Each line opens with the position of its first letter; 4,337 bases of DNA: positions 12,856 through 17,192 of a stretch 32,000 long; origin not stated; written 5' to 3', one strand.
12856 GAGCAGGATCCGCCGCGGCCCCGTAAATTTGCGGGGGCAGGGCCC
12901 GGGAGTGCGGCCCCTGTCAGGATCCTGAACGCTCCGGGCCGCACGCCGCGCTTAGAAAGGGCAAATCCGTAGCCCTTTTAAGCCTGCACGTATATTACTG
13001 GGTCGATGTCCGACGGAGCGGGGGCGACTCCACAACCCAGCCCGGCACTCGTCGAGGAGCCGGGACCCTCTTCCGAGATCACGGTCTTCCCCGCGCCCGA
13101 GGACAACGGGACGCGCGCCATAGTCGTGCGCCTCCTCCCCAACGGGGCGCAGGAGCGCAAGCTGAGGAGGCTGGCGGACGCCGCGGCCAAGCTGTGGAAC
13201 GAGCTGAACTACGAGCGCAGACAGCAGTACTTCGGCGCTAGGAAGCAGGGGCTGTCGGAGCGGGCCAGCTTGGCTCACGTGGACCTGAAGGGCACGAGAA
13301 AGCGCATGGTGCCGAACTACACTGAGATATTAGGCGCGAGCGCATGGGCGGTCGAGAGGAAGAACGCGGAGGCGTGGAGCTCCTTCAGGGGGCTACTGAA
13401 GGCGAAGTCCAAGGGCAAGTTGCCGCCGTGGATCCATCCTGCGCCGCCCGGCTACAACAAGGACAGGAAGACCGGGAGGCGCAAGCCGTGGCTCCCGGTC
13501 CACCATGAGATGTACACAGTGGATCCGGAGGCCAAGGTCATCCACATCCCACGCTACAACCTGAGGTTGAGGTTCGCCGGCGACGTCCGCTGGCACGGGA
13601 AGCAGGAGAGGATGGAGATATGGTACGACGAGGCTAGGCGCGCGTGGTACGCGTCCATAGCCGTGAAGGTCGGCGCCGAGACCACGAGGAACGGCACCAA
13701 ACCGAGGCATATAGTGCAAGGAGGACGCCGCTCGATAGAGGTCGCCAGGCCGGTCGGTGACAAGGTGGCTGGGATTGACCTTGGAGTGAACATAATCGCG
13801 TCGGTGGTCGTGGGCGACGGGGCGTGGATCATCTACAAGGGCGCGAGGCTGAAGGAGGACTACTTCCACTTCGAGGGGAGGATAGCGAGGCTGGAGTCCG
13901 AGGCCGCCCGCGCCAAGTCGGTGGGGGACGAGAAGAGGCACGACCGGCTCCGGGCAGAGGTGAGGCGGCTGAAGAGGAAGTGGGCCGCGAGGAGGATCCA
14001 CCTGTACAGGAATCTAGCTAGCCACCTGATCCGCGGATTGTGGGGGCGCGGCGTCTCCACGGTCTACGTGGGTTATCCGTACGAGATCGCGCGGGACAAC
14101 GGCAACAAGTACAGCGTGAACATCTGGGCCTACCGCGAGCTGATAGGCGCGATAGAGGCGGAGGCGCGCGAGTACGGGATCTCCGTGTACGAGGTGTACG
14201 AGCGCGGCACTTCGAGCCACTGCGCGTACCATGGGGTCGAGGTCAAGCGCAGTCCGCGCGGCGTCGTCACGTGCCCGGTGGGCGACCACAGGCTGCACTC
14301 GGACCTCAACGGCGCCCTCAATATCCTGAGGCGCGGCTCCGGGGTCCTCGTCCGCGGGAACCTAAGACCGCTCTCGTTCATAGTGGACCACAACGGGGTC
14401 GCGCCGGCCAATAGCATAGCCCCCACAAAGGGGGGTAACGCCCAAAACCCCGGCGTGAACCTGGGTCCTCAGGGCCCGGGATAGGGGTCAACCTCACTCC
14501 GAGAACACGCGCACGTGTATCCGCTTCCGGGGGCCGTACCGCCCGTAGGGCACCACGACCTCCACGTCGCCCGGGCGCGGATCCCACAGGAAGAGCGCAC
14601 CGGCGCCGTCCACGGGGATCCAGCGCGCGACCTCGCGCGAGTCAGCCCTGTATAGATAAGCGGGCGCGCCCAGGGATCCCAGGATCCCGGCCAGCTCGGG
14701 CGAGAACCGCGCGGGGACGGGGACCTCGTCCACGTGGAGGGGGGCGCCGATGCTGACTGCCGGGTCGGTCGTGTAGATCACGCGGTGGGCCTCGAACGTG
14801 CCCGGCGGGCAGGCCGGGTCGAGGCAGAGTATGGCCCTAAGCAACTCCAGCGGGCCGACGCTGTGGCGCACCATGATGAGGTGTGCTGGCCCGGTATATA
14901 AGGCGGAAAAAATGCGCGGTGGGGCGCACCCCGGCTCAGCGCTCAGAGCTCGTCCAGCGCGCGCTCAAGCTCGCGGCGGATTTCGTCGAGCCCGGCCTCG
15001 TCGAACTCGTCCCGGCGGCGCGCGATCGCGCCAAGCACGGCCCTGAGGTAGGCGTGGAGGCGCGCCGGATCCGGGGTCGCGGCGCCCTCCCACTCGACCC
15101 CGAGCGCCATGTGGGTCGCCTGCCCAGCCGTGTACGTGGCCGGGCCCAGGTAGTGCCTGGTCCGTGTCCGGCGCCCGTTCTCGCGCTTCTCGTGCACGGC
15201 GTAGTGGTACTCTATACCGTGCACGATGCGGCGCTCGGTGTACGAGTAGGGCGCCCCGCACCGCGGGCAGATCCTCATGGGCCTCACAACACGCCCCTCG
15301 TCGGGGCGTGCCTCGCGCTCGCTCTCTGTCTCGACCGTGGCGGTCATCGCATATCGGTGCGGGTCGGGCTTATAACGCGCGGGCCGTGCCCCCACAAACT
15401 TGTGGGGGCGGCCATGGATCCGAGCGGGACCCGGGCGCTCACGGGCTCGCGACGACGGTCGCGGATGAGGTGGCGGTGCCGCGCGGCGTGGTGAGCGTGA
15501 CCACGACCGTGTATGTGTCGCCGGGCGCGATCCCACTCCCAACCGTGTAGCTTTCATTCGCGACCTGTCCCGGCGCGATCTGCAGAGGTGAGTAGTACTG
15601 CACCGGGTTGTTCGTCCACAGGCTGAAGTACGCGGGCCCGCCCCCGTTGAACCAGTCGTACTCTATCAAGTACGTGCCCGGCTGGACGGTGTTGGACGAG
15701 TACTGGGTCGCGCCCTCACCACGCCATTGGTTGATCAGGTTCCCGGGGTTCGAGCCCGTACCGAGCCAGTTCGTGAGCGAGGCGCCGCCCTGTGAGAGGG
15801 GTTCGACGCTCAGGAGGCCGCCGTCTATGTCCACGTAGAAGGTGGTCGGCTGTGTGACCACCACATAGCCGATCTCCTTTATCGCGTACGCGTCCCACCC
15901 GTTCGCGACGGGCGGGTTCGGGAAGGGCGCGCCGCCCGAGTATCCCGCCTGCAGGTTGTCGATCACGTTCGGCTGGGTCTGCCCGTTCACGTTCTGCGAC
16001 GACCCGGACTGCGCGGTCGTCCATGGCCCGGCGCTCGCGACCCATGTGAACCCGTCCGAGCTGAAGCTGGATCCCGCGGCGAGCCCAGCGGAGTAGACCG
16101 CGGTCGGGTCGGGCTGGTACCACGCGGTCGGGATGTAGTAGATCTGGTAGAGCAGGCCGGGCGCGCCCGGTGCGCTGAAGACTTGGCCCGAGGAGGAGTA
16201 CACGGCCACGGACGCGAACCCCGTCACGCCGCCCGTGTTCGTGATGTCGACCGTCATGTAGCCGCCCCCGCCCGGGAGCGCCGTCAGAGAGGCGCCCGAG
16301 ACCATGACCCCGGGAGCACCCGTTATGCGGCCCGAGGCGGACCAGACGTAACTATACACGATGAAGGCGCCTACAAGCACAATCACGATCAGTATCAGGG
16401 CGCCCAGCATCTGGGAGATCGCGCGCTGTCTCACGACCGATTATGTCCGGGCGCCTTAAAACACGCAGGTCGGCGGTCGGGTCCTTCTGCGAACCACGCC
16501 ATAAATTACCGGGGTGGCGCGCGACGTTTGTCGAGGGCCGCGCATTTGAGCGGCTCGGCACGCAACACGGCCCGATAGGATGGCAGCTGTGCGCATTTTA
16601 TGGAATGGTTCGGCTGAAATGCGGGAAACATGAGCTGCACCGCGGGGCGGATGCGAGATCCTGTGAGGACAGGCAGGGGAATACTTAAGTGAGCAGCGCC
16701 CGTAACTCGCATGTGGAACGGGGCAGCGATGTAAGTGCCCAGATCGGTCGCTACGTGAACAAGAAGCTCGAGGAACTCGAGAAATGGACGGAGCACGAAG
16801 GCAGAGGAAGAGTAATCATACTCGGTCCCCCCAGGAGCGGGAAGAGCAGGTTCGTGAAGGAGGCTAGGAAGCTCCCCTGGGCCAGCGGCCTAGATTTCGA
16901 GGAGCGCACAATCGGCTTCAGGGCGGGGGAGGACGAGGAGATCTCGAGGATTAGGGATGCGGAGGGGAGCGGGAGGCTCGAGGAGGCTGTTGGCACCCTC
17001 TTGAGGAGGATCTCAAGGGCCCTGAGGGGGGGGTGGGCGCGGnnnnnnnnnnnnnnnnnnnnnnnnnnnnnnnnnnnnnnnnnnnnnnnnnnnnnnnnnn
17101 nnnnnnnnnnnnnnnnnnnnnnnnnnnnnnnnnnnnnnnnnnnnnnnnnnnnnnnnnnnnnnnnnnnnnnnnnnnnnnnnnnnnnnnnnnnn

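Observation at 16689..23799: Tandem pair of paralogous, membrane-anchored, two-P-loop STAND-like NTPases with different C-terminal repeat arrays: candidate uncharacterised defence/conflict module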

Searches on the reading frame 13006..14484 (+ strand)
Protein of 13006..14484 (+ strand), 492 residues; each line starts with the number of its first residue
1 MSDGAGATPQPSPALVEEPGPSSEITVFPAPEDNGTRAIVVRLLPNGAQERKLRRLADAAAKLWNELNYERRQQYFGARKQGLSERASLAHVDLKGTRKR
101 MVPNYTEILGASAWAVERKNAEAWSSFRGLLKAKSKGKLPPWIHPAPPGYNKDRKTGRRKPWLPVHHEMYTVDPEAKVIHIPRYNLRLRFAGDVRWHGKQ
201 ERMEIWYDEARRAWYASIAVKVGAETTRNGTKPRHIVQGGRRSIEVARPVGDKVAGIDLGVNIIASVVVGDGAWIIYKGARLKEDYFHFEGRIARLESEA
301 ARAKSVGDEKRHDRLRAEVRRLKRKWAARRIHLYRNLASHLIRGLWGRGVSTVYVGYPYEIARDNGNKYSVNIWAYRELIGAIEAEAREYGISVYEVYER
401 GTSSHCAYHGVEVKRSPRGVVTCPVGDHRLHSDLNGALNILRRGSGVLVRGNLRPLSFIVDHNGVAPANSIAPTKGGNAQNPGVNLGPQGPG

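Call 8: search_protein_families(library=pfam, proteins=[window:13006-14484:+], max_evalue=0.01)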
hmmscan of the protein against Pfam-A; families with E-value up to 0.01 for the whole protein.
window:13006-14484:+ (492 aa): 3 families
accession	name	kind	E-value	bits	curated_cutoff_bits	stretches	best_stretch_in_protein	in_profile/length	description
PF01385.25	OrfB_IS605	-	7.2e-24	84.7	30.5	1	248-361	12-119/120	Probable transposase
PF07282.18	Cas12f1-like_TNB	-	2.2e-10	40.9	26.3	1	376-440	1-60/60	Cas12f1-like, TNB domain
PF12323.14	HTH_OrfB_IS605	-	1.7e-05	24.6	21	1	36-75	3-42/47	Helix-turn-helix domain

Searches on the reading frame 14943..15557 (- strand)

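Call 8: search_protein_families(library=pfam, proteins=[window:14943-15557:-], max_evalue=0.01)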
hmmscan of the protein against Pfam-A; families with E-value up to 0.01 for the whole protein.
window:14943-15557:- (204 aa): 0 families

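Call 26: search_protein_families(library=phrogs, proteins=[window:14943-15557:-], max_evalue=0.01)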
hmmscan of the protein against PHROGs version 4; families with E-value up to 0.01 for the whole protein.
window:14943-15557:- (204 aa): 1 family
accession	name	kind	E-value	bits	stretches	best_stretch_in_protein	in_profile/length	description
phrog_8248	-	unknown function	0.00031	21.5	1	80-105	6-33/50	-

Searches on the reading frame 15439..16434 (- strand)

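Call 8: search_protein_families(library=pfam, proteins=[window:15439-16434:-], max_evalue=0.01)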
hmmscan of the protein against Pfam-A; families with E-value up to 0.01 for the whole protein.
window:15439-16434:- (331 aa): 0 families

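Call 26: search_protein_families(library=phrogs, proteins=[window:15439-16434:-], max_evalue=0.01)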
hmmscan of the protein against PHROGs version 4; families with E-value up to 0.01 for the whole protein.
window:15439-16434:- (331 aa): 0 families

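Call 75: search_protein_families(library=ncbifam, proteins=[window:15439-16434:-], max_evalue=0.01)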
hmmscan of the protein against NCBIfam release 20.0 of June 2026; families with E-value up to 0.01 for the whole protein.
window:15439-16434:- (331 aa): 2 families
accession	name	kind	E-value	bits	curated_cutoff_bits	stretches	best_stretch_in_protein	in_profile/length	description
NF046073.1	UpsA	equivalog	5.5e-05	23.3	130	1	4-71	2-69/136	pilin subunit UpsA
TIGR02537.2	arch_flag_Nterm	domain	0.0022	17.4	20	1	4-30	3-29/33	archaellin/type IV pilin N-terminal domain-containing protein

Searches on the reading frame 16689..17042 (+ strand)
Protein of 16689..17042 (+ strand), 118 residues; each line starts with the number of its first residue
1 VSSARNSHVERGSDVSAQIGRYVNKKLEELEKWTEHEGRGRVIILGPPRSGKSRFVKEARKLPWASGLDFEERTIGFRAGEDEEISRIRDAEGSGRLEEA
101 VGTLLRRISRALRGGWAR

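Call 5: search_protein_families(library=pfam, proteins=[window:16689-17042:+], max_evalue=1)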
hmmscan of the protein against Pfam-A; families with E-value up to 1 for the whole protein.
window:16689-17042:+ (118 aa): 4 families
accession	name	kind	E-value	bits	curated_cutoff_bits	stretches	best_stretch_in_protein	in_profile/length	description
PF01637.24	ATPase_2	-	4.7e-05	23.7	33.2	1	25-106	6-83/225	ATPase domain predominantly from Archaea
PF02482.25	Ribosomal_S30AE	-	0.056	14.6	23.7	1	11-45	6-38/88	Sigma 54 modulation protein / S30EA ribosomal protein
PF13479.12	AAA_24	-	0.099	12.9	27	1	41-74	4-34/195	AAA domain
PF00503.26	G-alpha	-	0.24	10.9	48.8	1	23-67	7-48/333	G-protein alpha subunit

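Call 6: search_protein_families(library=padloc, proteins=[window:16689-17042:+], max_evalue=1)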
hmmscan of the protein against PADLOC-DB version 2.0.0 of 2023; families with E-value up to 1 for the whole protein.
window:16689-17042:+ (118 aa): 2 families
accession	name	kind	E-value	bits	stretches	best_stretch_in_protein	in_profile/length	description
PDLC01515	Csx3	-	0.029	12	1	40-58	7-25/183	"CAS-I,CAS-III; associated"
PDLC01045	Csx3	-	0.048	10.9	1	34-57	102-125/286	Csx3-AAA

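Call 27: search_protein_families(library=phrogs, proteins=[window:16689-17042:+], max_evalue=0.01)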
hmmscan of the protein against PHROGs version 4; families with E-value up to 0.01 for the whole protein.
window:16689-17042:+ (118 aa): 0 families

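Call 75: search_protein_families(library=ncbifam, proteins=[window:16689-17042:+], max_evalue=0.01)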
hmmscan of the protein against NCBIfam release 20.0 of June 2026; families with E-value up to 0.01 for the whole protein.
window:16689-17042:+ (118 aa): 0 families
